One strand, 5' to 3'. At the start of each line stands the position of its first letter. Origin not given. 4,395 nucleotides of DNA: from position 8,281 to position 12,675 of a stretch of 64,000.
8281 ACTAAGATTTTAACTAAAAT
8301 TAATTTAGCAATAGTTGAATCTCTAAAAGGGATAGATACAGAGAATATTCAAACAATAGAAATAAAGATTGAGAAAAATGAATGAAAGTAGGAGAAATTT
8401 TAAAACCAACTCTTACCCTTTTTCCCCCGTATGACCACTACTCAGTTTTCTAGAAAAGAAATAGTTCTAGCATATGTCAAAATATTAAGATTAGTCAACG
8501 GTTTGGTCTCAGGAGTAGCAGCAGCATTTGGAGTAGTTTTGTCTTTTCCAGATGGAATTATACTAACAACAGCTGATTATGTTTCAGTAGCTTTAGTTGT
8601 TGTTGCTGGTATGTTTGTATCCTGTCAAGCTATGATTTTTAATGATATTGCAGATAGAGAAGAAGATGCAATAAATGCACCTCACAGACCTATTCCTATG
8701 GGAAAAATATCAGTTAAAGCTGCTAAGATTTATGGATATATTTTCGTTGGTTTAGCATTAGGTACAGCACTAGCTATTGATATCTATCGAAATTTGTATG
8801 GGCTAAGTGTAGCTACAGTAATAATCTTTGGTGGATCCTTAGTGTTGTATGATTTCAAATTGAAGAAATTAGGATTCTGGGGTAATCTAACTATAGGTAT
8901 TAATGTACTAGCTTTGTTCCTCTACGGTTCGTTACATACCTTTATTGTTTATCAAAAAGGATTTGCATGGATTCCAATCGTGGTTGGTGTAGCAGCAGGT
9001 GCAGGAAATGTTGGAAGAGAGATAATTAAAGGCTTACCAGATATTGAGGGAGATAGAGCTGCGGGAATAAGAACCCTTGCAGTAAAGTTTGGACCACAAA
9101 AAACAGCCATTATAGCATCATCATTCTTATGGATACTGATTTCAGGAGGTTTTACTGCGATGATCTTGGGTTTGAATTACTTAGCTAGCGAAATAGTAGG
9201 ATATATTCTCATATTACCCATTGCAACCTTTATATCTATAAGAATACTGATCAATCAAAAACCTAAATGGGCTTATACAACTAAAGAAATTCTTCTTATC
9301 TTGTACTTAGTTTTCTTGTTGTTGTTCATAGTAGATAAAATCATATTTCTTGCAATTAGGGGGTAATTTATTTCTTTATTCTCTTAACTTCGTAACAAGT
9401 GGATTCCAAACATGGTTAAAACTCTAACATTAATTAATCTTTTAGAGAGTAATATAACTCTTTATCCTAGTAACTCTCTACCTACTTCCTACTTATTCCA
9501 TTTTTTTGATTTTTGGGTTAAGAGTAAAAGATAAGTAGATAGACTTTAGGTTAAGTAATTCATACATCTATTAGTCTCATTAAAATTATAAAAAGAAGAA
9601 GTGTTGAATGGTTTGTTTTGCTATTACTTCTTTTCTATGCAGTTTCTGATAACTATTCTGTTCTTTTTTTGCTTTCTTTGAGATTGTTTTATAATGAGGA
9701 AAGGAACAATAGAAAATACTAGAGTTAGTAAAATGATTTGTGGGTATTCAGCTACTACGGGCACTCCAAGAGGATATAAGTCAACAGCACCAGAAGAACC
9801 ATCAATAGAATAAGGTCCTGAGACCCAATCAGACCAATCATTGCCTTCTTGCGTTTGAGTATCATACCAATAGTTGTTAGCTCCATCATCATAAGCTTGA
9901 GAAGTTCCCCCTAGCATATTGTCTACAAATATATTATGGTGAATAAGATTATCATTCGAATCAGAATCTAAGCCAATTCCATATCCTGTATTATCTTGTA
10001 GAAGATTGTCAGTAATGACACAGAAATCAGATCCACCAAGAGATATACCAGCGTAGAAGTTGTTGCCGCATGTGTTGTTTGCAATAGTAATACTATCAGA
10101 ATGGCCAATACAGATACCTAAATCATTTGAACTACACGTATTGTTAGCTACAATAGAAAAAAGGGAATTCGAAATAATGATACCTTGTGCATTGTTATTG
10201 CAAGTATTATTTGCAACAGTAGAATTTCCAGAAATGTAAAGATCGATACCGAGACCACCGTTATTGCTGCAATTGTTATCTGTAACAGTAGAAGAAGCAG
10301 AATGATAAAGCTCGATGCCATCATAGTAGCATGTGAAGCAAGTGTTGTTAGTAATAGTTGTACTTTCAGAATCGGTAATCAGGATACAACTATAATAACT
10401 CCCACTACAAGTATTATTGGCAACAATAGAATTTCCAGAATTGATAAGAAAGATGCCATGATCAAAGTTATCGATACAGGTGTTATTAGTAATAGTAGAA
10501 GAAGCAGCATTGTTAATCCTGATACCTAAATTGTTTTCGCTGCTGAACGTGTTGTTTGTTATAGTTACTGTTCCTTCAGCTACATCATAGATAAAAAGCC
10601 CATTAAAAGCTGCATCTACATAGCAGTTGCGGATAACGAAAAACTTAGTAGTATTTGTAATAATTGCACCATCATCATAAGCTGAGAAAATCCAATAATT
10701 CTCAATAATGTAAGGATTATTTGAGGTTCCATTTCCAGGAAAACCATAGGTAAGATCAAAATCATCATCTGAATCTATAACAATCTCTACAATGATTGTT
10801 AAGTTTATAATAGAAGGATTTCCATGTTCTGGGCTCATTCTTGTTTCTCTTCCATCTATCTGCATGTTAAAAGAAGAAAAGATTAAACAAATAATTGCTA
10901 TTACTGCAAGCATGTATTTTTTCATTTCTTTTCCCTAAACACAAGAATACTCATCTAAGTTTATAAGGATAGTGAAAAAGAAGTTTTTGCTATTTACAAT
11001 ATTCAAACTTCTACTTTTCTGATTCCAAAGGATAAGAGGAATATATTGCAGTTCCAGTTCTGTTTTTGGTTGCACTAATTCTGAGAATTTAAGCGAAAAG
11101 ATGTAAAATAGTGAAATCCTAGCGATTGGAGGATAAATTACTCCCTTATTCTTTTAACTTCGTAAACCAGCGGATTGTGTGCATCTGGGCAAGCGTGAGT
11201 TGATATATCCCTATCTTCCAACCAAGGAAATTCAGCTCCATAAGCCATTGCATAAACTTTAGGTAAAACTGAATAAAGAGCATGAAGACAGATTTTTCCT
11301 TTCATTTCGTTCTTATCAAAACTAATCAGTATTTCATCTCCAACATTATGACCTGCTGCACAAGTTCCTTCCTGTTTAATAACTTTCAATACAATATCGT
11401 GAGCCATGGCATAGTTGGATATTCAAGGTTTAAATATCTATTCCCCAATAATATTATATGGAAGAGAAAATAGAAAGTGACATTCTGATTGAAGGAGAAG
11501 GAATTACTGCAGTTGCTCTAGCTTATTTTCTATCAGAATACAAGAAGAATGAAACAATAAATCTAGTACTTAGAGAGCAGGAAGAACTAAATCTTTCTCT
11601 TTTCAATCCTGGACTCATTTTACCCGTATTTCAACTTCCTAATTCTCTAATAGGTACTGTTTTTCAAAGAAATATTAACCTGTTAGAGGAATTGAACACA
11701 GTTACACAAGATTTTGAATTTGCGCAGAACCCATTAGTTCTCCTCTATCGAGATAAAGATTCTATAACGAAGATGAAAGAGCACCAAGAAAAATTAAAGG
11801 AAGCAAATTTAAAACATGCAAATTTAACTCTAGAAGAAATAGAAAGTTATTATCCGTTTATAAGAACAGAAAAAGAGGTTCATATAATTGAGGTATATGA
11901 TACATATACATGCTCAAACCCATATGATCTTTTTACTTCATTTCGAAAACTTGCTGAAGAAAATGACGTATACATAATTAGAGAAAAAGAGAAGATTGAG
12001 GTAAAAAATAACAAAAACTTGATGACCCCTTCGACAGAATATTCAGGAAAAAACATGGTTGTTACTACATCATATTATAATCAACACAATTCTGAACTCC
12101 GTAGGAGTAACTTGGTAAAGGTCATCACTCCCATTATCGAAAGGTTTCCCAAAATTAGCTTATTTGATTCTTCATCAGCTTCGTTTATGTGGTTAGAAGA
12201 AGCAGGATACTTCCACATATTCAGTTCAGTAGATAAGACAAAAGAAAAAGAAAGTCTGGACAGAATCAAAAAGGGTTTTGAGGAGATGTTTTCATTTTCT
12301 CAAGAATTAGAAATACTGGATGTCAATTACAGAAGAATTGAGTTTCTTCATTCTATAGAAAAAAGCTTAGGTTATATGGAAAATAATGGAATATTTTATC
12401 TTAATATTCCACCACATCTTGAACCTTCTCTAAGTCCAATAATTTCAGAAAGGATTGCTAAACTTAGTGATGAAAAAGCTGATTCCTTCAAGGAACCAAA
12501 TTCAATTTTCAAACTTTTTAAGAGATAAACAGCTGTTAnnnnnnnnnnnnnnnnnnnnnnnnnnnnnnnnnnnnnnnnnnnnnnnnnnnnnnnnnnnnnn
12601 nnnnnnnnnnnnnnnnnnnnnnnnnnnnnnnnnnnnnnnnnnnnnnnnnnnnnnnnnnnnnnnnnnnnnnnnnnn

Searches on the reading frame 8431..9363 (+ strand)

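Call 32: search_protein_families(library=pfam, proteins=[window:8431-9363:+], max_evalue=0.1)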
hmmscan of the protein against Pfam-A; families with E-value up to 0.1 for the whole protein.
window:8431-9363:+ (311 aa): 1 family
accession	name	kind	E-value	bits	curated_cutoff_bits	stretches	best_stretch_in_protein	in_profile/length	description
PF01040.23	UbiA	-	1.3e-31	110.3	34.2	1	50-271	19-230/250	UbiA prenyltransferase family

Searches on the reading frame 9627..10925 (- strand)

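Call 32: search_protein_families(library=pfam, proteins=[window:9627-10925:-], max_evalue=0.1)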
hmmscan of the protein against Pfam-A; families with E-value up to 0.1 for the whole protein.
window:9627-10925:- (433 aa): 2 families
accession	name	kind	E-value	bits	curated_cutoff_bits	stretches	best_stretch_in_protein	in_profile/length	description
PF05048.19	NosD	-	2.3e-35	122.4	23.6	2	200-366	37-209/212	Periplasmic copper-binding protein (NosD)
PF13229.12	Beta_helix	-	1.5e-33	116.1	25.9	3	109-263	2-157/158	Right handed beta helix region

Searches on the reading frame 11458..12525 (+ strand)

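Call 32: search_protein_families(library=pfam, proteins=[window:11458-12525:+], max_evalue=0.1)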
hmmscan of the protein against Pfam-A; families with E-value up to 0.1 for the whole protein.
window:11458-12525:+ (356 aa): 4 families
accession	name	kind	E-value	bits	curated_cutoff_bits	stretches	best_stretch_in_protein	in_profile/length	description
PF01266.30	DAO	-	1.7e-07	31.5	27.9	1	8-188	1-185/353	FAD dependent oxidoreductase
PF13525.12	YfiO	-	0.0034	17.6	25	1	107-152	10-55/203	Outer membrane lipoprotein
PF16224.10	DUF4883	-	0.045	14.6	27.1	1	70-157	12-96/119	DOmain of unknown function (DUF4883)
PF13512.12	TPR_18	-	0.071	13.7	21.9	0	105-151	13-59/145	Tetratricopeptide repeat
